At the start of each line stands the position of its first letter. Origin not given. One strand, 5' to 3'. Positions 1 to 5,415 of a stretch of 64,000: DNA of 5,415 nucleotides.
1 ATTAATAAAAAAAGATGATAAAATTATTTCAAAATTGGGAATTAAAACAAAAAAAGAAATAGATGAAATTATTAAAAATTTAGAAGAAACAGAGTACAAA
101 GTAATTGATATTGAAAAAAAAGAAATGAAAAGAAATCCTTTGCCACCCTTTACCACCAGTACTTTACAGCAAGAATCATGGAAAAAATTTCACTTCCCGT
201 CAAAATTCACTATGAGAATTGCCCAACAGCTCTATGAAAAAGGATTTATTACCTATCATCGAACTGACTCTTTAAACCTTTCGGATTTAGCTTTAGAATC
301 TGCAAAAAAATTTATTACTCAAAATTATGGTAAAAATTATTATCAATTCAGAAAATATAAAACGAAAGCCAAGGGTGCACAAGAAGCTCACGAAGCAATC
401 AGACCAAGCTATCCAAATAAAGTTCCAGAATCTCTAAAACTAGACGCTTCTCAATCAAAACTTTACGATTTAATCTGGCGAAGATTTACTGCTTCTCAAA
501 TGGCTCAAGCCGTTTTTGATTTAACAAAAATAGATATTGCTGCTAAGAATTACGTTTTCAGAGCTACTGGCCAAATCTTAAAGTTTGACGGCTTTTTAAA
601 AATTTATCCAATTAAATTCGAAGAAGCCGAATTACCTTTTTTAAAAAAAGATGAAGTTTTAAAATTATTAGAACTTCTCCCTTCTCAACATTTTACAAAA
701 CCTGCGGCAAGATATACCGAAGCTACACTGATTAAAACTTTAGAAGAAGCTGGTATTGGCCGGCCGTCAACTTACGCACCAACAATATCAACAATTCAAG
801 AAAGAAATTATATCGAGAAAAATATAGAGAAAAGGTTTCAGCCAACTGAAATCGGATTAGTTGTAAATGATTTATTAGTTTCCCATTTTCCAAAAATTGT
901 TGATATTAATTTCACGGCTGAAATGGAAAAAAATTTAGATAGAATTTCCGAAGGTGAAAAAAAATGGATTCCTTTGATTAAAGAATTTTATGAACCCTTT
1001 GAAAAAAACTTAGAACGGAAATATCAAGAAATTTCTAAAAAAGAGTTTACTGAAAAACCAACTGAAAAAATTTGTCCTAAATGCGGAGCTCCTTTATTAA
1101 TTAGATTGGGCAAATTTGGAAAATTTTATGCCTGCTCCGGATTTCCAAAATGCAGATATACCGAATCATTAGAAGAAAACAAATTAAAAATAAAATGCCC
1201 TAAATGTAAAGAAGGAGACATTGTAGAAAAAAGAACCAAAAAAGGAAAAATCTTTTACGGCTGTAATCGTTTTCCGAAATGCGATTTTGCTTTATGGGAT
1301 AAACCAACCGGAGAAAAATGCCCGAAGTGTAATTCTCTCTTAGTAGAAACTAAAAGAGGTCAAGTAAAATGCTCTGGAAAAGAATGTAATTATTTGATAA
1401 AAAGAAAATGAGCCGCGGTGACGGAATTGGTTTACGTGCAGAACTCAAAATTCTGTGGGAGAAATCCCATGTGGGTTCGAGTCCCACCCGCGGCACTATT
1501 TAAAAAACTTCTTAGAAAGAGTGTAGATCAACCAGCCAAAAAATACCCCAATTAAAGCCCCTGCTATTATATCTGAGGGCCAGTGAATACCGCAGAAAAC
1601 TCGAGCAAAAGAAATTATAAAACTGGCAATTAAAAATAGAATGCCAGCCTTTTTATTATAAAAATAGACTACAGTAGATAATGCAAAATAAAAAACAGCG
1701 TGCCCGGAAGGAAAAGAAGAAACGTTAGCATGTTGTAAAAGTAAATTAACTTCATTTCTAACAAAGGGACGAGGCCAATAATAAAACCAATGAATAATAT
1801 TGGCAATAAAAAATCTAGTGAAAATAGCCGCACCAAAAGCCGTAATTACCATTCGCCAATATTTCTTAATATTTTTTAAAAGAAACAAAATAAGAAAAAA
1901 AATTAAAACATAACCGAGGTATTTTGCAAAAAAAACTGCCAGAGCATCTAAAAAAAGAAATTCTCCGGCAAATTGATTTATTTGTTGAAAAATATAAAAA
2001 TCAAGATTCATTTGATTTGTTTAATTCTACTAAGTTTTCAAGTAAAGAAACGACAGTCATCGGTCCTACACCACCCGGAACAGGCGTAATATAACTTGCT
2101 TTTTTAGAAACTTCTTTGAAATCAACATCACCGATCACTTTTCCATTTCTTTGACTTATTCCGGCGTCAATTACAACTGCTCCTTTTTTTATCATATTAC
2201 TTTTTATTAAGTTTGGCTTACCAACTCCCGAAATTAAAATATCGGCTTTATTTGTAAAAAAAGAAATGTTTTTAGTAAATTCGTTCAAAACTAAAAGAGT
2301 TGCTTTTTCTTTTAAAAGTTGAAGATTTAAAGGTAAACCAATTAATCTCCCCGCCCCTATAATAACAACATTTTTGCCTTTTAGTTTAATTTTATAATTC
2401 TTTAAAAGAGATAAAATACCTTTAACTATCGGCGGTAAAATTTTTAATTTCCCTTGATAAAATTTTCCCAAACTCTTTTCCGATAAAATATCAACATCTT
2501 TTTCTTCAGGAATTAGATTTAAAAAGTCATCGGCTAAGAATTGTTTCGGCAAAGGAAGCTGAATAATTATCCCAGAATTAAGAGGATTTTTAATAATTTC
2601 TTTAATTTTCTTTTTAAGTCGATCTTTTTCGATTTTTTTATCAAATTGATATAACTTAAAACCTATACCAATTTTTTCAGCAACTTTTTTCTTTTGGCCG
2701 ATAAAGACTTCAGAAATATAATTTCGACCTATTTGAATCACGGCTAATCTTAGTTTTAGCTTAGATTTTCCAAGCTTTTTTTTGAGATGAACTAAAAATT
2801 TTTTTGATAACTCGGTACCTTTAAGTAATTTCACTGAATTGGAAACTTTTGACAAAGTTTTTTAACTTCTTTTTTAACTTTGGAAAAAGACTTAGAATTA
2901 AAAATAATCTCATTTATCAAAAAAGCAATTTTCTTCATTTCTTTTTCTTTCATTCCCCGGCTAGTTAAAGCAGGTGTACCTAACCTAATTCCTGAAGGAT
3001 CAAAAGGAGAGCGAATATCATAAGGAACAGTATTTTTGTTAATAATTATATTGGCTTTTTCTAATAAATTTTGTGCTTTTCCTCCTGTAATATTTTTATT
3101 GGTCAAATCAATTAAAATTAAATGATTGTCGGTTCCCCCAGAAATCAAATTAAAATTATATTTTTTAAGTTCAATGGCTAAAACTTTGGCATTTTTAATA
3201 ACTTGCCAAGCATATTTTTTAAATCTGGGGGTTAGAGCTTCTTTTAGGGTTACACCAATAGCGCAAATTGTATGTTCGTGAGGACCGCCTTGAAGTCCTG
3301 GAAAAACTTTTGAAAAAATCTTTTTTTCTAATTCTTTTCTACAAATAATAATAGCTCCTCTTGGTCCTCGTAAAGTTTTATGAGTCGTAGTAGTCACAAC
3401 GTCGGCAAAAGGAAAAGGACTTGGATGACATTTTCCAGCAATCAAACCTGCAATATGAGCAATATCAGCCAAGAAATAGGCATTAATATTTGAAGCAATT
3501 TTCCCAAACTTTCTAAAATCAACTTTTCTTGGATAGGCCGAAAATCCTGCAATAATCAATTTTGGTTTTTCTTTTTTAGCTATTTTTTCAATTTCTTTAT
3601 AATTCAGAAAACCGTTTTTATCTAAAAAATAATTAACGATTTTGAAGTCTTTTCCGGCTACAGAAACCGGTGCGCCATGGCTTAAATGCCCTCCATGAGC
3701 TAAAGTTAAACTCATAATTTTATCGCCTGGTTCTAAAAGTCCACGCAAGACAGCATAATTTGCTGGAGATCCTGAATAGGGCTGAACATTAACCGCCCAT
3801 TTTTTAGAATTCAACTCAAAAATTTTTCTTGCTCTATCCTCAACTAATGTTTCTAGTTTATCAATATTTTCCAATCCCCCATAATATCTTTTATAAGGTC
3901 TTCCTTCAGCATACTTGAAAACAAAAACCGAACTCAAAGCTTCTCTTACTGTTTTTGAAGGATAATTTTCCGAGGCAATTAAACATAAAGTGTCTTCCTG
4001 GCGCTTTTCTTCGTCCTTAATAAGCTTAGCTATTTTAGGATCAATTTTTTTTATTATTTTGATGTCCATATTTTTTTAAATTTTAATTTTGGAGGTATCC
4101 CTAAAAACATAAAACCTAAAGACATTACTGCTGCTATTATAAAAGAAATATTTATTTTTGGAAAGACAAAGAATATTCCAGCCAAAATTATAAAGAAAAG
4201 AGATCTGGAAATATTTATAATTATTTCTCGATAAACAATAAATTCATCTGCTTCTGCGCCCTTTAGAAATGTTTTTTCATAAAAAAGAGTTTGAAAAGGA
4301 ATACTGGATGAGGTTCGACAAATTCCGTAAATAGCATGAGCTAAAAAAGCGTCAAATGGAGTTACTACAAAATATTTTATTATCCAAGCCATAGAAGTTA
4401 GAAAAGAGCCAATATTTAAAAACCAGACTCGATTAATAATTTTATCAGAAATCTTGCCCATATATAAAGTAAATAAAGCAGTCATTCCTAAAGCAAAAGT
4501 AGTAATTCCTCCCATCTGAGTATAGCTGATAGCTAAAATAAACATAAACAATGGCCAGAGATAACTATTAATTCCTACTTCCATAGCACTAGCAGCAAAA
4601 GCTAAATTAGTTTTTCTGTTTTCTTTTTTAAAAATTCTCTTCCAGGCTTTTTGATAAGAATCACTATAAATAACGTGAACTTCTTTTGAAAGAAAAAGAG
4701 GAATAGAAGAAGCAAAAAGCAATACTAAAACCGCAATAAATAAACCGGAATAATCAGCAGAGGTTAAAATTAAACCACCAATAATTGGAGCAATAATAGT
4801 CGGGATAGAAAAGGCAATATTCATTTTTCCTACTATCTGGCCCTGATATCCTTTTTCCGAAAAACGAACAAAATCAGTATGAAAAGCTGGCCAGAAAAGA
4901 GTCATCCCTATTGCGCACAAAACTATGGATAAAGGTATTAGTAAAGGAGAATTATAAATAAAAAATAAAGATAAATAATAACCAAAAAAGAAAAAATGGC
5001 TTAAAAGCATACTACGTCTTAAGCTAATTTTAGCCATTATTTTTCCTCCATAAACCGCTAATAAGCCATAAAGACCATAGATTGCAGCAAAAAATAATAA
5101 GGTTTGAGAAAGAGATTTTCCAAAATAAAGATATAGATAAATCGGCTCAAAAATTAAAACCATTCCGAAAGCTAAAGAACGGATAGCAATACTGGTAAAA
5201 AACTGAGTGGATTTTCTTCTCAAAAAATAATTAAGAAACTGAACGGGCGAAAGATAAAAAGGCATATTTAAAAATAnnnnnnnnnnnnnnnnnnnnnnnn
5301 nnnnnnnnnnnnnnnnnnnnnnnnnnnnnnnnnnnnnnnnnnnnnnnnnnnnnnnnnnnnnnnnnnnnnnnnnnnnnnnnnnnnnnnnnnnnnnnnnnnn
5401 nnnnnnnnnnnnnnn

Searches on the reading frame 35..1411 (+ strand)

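Call 51: search_protein_families(library=pfam, proteins=[window:35-1411:+], max_evalue=0.00001)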
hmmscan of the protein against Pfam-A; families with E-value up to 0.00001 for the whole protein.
window:35-1411:+ (458 aa): 2 families
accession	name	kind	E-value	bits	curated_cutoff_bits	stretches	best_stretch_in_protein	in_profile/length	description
PF01131.25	Topoisom_bac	-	2.4e-95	320.4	35.1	1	3-315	90-410/411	DNA topoisomerase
PF01396.24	Zn_ribbon_Top1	-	3.4e-31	107.2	32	2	345-382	2-39/39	Topoisomerase DNA binding C4 zinc finger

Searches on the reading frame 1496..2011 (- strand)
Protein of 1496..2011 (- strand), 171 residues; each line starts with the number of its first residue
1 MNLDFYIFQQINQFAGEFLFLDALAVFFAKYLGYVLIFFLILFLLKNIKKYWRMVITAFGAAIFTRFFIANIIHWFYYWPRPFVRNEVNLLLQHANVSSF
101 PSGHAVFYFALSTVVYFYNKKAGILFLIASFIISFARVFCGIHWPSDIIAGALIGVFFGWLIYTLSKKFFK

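Call 51: search_protein_families(library=pfam, proteins=[window:1496-2011:-], max_evalue=0.00001)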
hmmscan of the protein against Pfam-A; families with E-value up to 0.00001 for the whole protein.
window:1496-2011:- (171 aa): 2 families
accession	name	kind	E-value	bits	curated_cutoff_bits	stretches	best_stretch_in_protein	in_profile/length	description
PF01569.27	PAP2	-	1.8e-20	73.4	27.2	1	58-169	4-128/130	PAP2 superfamily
PF14378.12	PAP2_3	-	6.5e-06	26.5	27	0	83-156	110-185/190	PAP2 superfamily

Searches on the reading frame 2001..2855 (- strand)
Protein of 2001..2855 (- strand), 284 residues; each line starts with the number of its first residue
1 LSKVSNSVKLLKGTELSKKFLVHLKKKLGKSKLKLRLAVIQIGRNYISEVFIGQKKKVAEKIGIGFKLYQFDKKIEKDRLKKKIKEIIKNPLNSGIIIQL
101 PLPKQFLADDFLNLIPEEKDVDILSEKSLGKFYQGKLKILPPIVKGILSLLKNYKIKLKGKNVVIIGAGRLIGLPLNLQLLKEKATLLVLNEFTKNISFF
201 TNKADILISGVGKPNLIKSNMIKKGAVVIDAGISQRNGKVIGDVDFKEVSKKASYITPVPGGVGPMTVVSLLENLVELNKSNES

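Call 51: search_protein_families(library=pfam, proteins=[window:2001-2855:-], max_evalue=0.00001)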
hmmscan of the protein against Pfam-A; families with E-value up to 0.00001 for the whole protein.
window:2001-2855:- (284 aa): 2 families
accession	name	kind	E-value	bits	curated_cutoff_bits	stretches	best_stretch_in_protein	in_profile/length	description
PF02882.25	THF_DHG_CYH_C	-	9.5e-55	184.7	27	1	127-281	3-158/160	Tetrahydrofolate dehydrogenase/cyclohydrolase, NAD(P)-binding domain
PF00763.28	THF_DHG_CYH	-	1.7e-22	80.3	32.8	1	11-122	1-115/115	Tetrahydrofolate dehydrogenase/cyclohydrolase, catalytic domain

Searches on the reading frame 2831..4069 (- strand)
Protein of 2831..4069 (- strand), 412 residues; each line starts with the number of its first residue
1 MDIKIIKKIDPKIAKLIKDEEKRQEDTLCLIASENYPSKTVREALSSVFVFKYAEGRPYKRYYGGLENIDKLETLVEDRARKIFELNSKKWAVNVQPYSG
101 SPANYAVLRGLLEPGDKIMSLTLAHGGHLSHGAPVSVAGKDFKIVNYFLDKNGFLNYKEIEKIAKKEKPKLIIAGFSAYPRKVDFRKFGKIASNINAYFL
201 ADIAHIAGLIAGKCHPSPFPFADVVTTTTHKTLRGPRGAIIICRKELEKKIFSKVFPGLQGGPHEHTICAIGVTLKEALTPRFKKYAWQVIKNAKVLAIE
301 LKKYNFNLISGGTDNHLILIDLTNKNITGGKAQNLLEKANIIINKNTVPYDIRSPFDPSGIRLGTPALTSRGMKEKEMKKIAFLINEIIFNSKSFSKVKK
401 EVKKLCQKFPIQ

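Call 51: search_protein_families(library=pfam, proteins=[window:2831-4069:-], max_evalue=0.00001)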
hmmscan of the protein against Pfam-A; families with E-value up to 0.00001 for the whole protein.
window:2831-4069:- (412 aa): 1 family
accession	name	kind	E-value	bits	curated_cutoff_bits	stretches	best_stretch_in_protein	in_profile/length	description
PF00464.25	SHMT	-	4.1e-156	520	27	1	7-384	2-398/399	Serine hydroxymethyltransferase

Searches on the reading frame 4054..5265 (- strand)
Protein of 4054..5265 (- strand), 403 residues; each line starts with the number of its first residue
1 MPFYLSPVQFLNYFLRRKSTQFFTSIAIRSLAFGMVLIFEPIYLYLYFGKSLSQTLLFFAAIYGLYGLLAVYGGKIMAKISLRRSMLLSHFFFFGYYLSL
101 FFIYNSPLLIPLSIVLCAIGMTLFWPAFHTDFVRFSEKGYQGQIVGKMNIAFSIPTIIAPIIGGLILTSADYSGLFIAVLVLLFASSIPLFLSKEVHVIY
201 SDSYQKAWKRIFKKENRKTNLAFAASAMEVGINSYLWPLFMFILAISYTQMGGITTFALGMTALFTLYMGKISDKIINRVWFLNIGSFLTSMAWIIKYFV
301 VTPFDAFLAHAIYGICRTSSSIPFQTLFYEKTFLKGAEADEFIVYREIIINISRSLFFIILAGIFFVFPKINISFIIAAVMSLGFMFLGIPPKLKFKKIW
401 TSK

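Call 51: search_protein_families(library=pfam, proteins=[window:4054-5265:-], max_evalue=0.00001)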
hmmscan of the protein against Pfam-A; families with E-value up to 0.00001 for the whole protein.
window:4054-5265:- (403 aa): 1 family
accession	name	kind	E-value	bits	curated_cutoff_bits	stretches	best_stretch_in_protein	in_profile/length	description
PF07690.21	MFS_1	-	7.5e-21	74.8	33.4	1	23-330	2-321/347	Major Facilitator Superfamily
